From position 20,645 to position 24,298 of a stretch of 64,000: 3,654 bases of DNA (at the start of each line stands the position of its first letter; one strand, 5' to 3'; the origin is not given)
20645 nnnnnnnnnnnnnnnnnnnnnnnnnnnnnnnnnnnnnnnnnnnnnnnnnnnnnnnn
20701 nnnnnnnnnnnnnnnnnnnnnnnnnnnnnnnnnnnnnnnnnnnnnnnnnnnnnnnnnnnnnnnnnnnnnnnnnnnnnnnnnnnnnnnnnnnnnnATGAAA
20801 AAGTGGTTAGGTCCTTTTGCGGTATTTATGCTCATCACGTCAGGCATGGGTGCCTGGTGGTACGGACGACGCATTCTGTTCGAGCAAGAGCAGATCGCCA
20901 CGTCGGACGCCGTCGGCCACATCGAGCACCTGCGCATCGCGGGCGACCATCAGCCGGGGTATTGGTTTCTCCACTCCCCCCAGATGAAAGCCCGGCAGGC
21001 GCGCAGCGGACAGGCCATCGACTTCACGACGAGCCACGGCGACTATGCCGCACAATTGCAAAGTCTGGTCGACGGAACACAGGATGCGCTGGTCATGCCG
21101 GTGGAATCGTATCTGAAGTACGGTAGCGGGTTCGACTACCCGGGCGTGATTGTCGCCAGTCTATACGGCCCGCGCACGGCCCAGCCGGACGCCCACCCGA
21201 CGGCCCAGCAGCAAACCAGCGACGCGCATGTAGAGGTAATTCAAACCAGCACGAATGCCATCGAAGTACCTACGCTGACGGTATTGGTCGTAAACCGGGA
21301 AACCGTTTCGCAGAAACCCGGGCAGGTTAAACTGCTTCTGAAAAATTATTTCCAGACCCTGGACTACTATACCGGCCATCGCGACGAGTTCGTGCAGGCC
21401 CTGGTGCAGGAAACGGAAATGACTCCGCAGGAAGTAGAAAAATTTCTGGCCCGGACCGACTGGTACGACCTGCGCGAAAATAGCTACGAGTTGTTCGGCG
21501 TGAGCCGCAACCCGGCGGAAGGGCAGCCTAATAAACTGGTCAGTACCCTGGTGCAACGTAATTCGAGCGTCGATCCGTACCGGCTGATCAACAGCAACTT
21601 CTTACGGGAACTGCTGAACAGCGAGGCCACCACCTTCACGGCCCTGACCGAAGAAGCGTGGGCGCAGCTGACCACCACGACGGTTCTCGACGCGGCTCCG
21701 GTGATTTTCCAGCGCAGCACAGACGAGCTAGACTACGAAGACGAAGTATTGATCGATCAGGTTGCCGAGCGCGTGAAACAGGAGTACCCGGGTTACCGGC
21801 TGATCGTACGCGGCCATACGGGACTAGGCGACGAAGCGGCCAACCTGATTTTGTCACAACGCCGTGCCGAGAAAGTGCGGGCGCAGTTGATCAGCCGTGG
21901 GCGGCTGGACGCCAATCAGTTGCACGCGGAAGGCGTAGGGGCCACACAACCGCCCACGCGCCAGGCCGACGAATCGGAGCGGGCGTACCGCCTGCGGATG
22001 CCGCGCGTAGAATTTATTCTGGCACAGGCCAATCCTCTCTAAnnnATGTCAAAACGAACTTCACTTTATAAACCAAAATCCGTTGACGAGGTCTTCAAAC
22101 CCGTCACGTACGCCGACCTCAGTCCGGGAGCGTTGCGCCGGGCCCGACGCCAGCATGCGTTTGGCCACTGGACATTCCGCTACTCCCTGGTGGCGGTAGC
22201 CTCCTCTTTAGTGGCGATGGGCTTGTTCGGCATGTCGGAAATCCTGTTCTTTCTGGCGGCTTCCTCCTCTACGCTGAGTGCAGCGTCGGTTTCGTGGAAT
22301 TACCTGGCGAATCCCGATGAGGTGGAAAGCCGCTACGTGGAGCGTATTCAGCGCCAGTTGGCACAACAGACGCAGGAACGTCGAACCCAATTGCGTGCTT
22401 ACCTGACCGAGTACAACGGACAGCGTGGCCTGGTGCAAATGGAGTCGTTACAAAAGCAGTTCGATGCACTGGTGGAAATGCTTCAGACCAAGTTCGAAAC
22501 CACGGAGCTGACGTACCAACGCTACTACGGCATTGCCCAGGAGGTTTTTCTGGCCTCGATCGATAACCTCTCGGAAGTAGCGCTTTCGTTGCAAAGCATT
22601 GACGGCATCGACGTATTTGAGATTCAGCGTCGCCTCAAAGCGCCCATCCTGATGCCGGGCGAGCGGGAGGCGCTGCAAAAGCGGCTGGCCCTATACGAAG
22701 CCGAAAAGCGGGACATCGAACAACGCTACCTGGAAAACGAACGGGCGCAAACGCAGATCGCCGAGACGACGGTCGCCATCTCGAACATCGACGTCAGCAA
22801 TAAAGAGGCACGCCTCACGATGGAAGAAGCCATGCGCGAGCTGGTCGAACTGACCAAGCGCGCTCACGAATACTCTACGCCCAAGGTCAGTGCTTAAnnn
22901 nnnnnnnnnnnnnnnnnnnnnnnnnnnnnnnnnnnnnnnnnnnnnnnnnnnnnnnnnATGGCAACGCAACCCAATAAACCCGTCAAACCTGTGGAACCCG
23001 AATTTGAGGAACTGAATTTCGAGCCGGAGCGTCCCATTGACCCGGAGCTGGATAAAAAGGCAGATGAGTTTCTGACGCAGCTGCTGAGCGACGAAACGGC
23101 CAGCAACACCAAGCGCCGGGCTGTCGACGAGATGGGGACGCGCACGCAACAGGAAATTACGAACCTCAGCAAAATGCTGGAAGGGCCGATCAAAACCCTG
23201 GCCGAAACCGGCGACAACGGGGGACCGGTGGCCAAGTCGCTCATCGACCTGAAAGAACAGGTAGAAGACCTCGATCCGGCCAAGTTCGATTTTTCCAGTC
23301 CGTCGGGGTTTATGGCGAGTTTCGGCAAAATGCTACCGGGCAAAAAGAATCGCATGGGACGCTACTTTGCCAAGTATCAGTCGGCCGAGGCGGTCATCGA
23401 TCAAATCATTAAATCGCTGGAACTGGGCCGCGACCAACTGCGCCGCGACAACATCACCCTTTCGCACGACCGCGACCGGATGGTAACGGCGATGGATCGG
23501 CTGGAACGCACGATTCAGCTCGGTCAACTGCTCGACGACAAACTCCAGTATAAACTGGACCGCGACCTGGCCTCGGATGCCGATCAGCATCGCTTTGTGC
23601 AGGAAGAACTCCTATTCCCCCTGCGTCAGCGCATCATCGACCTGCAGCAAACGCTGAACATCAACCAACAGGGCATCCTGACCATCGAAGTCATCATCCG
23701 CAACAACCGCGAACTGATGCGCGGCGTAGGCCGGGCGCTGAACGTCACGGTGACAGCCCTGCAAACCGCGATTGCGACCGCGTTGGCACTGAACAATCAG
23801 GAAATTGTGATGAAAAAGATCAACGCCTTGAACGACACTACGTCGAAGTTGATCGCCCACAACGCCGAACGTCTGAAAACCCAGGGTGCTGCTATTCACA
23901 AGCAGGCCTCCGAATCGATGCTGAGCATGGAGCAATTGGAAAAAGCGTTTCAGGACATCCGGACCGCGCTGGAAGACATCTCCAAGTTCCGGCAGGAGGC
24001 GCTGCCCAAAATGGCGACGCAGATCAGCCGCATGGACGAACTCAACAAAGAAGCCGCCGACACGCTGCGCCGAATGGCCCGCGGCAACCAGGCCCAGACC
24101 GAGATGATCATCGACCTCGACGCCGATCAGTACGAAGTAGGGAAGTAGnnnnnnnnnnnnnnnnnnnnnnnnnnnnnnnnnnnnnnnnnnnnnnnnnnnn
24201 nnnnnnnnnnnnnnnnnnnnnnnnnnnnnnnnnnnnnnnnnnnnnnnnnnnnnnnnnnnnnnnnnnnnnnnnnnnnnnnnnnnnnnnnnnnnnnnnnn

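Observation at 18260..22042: Two paralogous 'solute-binding-like domain plus OmpA-C peptidoglycan anchor' proteins flanking a vWA lipoprotein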

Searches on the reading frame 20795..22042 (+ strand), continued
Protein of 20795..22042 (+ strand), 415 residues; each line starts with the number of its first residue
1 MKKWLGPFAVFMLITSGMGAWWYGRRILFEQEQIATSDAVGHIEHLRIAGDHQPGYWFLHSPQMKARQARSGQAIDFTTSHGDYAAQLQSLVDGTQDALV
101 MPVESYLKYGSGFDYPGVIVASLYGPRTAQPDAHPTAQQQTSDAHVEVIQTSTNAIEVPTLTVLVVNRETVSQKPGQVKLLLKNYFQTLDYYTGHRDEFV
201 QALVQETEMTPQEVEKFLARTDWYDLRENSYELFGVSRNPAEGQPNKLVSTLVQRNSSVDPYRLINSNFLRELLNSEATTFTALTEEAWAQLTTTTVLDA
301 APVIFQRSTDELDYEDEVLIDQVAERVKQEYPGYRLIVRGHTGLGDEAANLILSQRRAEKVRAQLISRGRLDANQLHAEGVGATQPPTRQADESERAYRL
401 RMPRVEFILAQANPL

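Call 79: find_encoding_contigs(protein=P0220, flank=10000, max_places=1)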
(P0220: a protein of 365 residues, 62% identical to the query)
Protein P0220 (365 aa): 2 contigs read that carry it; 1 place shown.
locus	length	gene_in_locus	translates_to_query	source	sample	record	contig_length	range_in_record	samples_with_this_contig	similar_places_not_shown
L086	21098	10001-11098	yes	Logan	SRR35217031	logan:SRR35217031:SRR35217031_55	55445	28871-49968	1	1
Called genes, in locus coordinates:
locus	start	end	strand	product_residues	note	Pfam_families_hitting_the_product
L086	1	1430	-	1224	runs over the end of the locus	PF00289:Biotin_carb_N, PF02786:CPSase_L_D2, PF07478:Dala_Dala_lig_C, PF02785:Biotin_carb_C, PF02626:CT_A_B, PF02682:CT_C_D, PF00364:Biotin_lipoyl, PF25984:BSH_YknX (weak), +1 more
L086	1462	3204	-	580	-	PF01425:Amidase, PF21986:AH_C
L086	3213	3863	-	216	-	PF09347:DUF1989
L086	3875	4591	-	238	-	PF09347:DUF1989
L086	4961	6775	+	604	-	PF00989:PAS, PF13426:PAS_9, PF07730:HisKA_3, PF02518:HATPase_c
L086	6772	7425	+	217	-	PF00072:Response_reg, PF08281:Sigma70_r4_2 (faint), PF00196:GerE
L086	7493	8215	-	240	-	-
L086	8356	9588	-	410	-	PF13433:Peripla_BP_5, PF13458:Peripla_BP_6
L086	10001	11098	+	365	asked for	PF09084:NMT1 (weak)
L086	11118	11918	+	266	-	PF00528:BPD_transp_1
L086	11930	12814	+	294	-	PF00005:ABC_tran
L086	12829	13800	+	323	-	PF01916:DS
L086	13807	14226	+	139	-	-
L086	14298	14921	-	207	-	PF12729:4HB_MCP_1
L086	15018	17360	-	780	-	PF01546:Peptidase_M20 (faint), PF04389:Peptidase_M28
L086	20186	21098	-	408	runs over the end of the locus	PF00691:OmpA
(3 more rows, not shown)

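Call 82: search_solved_structures(query=A2, max_evalue=0.001, show_alignments=2)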
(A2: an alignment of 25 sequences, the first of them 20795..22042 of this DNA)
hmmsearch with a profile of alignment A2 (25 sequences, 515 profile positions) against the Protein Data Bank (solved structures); distinct sequences matched with E-value up to 0.001: 64 (the best 60 are shown).
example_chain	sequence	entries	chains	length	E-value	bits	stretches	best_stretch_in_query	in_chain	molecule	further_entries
5wtp_A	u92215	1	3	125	4.2e-15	58.5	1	402-505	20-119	OmpA family protein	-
5wtl_A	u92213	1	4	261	3e-14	55.7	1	402-505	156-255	OmpA family protein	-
3td3_A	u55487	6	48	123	5.2e-14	54.9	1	403-501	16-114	Outer membrane protein omp38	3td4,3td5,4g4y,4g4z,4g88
5u1h_A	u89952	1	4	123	6.6e-12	48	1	403-502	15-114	Outer membrane porin F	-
2k1s_A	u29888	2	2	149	1.3e-11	47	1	403-505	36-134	Inner membrane lipoprotein yiaD | Probable lipoprotein YiaD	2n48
2lca_A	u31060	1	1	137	9.8e-11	44.1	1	398-508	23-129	Uncharacterized protein Rv0899/MT0922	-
2kgw_A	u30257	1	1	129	1.2e-10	43.9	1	398-502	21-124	Outer membrane protein A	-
2lbt_A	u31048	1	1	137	3.1e-10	42.5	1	398-508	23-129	Uncharacterized protein Rv0899/MT0922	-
2l26_A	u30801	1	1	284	6.4e-10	41.4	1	398-508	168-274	Uncharacterized protein Rv0899/MT0922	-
5nhx_A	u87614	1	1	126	1.6e-09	40.1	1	403-489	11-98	Outer membrane protein A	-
3oon_A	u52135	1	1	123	2e-09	39.8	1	413-492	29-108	Outer membrane protein (Tpn50)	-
4rha_A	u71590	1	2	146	2.3e-09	39.6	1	403-488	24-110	Outer membrane protein A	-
4erh_A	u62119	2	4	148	2.3e-09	39.6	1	403-488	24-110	Outer membrane protein A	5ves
2mqe_A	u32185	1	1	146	2.7e-09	39.4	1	403-488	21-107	OmpA domain protein transmembrane region-containing protein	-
6jfw_A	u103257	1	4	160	2.9e-09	39.3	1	403-501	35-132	PA0833-PD protein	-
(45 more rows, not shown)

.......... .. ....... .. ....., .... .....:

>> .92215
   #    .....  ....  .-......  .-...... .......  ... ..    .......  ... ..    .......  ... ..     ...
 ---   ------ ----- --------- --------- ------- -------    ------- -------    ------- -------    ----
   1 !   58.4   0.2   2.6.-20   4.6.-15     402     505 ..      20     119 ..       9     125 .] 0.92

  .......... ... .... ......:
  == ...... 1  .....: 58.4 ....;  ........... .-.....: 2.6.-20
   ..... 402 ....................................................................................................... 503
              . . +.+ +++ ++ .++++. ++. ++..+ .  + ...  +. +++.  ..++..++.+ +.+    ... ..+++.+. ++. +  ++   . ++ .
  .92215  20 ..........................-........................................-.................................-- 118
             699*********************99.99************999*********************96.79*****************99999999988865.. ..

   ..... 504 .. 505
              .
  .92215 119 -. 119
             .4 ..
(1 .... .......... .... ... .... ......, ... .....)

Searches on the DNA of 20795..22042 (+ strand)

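Call 73: search_rna_families(sources=[L001, L004, L006, L011, L042, L066, L068], threshold=gathering)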
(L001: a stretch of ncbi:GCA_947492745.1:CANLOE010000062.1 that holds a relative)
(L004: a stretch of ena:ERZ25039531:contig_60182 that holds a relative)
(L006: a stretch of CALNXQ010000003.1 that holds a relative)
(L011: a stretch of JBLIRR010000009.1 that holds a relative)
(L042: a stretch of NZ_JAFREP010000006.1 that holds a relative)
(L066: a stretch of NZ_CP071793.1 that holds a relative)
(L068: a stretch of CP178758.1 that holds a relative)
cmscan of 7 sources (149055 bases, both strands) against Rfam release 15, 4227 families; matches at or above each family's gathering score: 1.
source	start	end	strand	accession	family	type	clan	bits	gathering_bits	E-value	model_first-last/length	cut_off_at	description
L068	12615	12660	-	RF01687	Acido-Lenti-1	Gene; sRNA;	-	45.2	37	1.2e-06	1-46/46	no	Acido-Lenti-1 RNA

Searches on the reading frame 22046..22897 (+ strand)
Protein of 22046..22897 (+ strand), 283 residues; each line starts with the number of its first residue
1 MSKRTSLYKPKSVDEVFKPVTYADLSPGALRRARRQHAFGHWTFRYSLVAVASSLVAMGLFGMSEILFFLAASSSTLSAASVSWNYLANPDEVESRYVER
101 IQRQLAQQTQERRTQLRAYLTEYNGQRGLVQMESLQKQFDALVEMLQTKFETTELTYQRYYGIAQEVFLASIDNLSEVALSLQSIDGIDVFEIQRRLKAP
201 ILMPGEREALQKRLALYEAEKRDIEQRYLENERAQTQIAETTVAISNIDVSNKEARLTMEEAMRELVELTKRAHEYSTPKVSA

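Call 3: search_protein_families(library=pfam, proteins=[window:22046-22897:+], max_evalue=0.1)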
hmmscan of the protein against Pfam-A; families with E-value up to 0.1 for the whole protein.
window:22046-22897:+ (283 aa): 2 families
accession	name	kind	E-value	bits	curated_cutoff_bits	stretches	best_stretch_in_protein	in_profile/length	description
PF11934.14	DUF3452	-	0.014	15.5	26.3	1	129-172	32-75/135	Domain of unknown function (DUF3452)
PF05266.19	DUF724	-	0.05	13.9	38.4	1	171-276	69-170/188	Protein of unknown function (DUF724)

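Call 4: search_protein_families(library=ncbifam, proteins=[window:22046-22897:+], max_evalue=0.1)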
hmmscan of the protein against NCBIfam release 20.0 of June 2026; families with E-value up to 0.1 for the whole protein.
window:22046-22897:+ (283 aa): 1 family
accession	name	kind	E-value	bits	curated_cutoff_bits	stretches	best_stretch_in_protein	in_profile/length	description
NF041511.1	PA2816_fam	equivalog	0.0064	16.4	50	1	78-147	16-90/138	PA2816 family glutamine-rich protein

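Call 34: search_protein_families(library=pfam, alignment_id=A3, max_evalue=1)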
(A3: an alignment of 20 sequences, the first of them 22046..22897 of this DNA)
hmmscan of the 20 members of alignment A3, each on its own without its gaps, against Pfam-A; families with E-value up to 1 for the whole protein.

A. member 1, window:22046-22897:+ (283 aa): 3 families
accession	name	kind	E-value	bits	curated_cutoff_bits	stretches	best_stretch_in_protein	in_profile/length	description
PF11934.14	DUF3452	-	0.014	15.5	26.3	1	129-172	32-75/135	Domain of unknown function (DUF3452)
PF05266.19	DUF724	-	0.05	13.9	38.4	1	171-276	69-170/188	Protein of unknown function (DUF724)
PF13870.11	CCDC113_CCDC96_CC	-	0.19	11.9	31.6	1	103-150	111-158/177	CCDC113/CCDC96, coiled-coil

B. families by the number of members that match (of 20 scanned): 58 families (the first 25 are shown)
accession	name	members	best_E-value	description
PF15898.10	PRKG1_interact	2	0.011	cGMP-dependent protein kinase interacting domain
PF11932.13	DUF3450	2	0.016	Protein of unknown function (DUF3450)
PF13056.11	DUF3918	2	0.04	Protein of unknown function (DUF3918)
PF22872.1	DUF7018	2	0.067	Domain of unknown function (DUF7018)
PF13858.11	DUF4199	2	0.083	Protein of unknown function (DUF4199)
PF16326.10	ABC_tran_CTD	1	0.001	ABC transporter C-terminal domain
PF21289.3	EDC4_C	1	0.004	Enhancer of mRNA-decapping protein 4, C-terminal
PF24030.1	DUF7341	1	0.0046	Domain of unknown function (DUF7341)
PF09335.16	VTT_dom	1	0.0059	VTT domain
PF24245.1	INO80F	1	0.0064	INO80 complex subunit F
PF25058.1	ARM_TT21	1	0.0068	Tetratricopeptide repeat protein 21 ARM repeat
PF24838.2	8xMP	1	0.008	Octameric membrane protein family (8xMP)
PF11934.14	DUF3452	1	0.014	Domain of unknown function (DUF3452)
PF03999.17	MAP65_ASE1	1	0.014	Microtubule associated protein (MAP65/ASE1 family)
PF22037.2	PSD13_N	1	0.014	PSD13 N-terminal repeats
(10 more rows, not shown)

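Call 51: search_protein_families(library=padloc, proteins=[window:22046-22897:+], max_evalue=0.01)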
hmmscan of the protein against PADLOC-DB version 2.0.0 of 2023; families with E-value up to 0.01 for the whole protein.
window:22046-22897:+ (283 aa): 0 families

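Call 71: search_solved_structures(query=A3, max_evalue=5)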
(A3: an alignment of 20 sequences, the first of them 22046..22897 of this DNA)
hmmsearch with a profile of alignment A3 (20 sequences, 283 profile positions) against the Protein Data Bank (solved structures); distinct sequences matched with E-value up to 5: 15.
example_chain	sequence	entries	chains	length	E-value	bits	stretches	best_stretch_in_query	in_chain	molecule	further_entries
6cfz_C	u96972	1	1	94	0.22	14.1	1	193-261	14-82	Dad2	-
2n5e_A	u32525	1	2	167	0.27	13.8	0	101-149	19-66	Apolipoprotein A-I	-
8txr_i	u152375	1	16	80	0.37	13.4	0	256-279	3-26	Exodeoxyribonuclease 7 small subunit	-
2lem_A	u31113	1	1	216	0.83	12.2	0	93-136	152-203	Apolipoprotein A-I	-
5i9f_A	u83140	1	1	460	2.2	10.8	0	102-157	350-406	pentatricopeptide repeat protein dPPR-U10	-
5i9g_C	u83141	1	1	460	2.6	10.6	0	102-157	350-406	pentatricopeptide repeat protein dPPR-U8C2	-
5i9d_A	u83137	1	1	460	2.6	10.6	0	102-157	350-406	pentatricopeptide repeat protein dPPR-U8A2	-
3k2s_A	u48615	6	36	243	3.4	10.2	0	93-138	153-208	Apolipoprotein A-I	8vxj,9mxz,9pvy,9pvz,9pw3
4v6m_A0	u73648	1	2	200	3.9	10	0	93-138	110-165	Apolipoprotein A-I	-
1av1_A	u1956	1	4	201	4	10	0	93-138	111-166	APOLIPOPROTEIN A-I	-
2msc_A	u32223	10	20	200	4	10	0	93-138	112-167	Apolipoprotein A-I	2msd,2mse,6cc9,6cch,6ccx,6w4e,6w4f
7kjr_C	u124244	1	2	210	4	10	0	93-138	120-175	Apolipoprotein A-I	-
8eqs_C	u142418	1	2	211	4.1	10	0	93-138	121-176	Apolipoprotein A-I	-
6pts_A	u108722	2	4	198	4.2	9.9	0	93-138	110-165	Apolipoprotein A-I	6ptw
6clz_B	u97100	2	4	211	4.5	9.8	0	101-149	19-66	Apolipoprotein A-I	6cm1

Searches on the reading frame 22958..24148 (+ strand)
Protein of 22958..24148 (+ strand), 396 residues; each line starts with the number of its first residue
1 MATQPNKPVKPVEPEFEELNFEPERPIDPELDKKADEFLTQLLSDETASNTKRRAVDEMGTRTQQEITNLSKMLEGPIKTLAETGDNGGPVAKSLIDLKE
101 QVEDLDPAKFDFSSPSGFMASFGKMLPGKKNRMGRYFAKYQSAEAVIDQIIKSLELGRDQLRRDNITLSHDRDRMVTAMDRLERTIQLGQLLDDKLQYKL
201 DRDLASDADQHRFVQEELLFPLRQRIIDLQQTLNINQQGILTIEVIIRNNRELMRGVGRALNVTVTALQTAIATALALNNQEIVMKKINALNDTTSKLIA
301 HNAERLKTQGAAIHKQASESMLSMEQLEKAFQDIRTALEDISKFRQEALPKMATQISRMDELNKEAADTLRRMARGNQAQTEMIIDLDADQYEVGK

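Call 3: search_protein_families(library=pfam, proteins=[window:22958-24148:+], max_evalue=0.1)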
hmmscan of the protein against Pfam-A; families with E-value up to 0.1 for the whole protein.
window:22958-24148:+ (396 aa): 2 families
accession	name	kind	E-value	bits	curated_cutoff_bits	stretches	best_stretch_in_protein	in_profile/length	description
PF05816.16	TelA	-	1.2e-74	251.8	30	1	51-371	11-331/332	Toxic anion resistance protein (TelA)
PF11932.13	DUF3450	-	0.012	15.4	32.6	1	277-363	28-113/241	Protein of unknown function (DUF3450)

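Call 4: search_protein_families(library=ncbifam, proteins=[window:22958-24148:+], max_evalue=0.1)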
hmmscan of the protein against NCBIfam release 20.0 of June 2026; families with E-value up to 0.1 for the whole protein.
window:22958-24148:+ (396 aa): 0 families

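Call 41: search_solved_structures(query=A6, max_evalue=1)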
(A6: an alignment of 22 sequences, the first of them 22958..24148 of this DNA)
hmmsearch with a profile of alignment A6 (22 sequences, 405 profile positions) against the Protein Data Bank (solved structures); distinct sequences matched with E-value up to 1: 2.
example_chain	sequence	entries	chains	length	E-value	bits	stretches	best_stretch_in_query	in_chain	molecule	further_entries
9k5p_A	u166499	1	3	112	0.071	15.4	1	296-354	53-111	C3-Zn2-HEHE-19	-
8dkc_E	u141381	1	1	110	0.096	14.9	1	171-224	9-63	RNA polymerase Rpb6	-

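Call 51: search_protein_families(library=padloc, proteins=[window:22958-24148:+], max_evalue=0.01)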
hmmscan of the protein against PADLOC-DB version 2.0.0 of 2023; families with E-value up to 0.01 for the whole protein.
window:22958-24148:+ (396 aa): 0 families
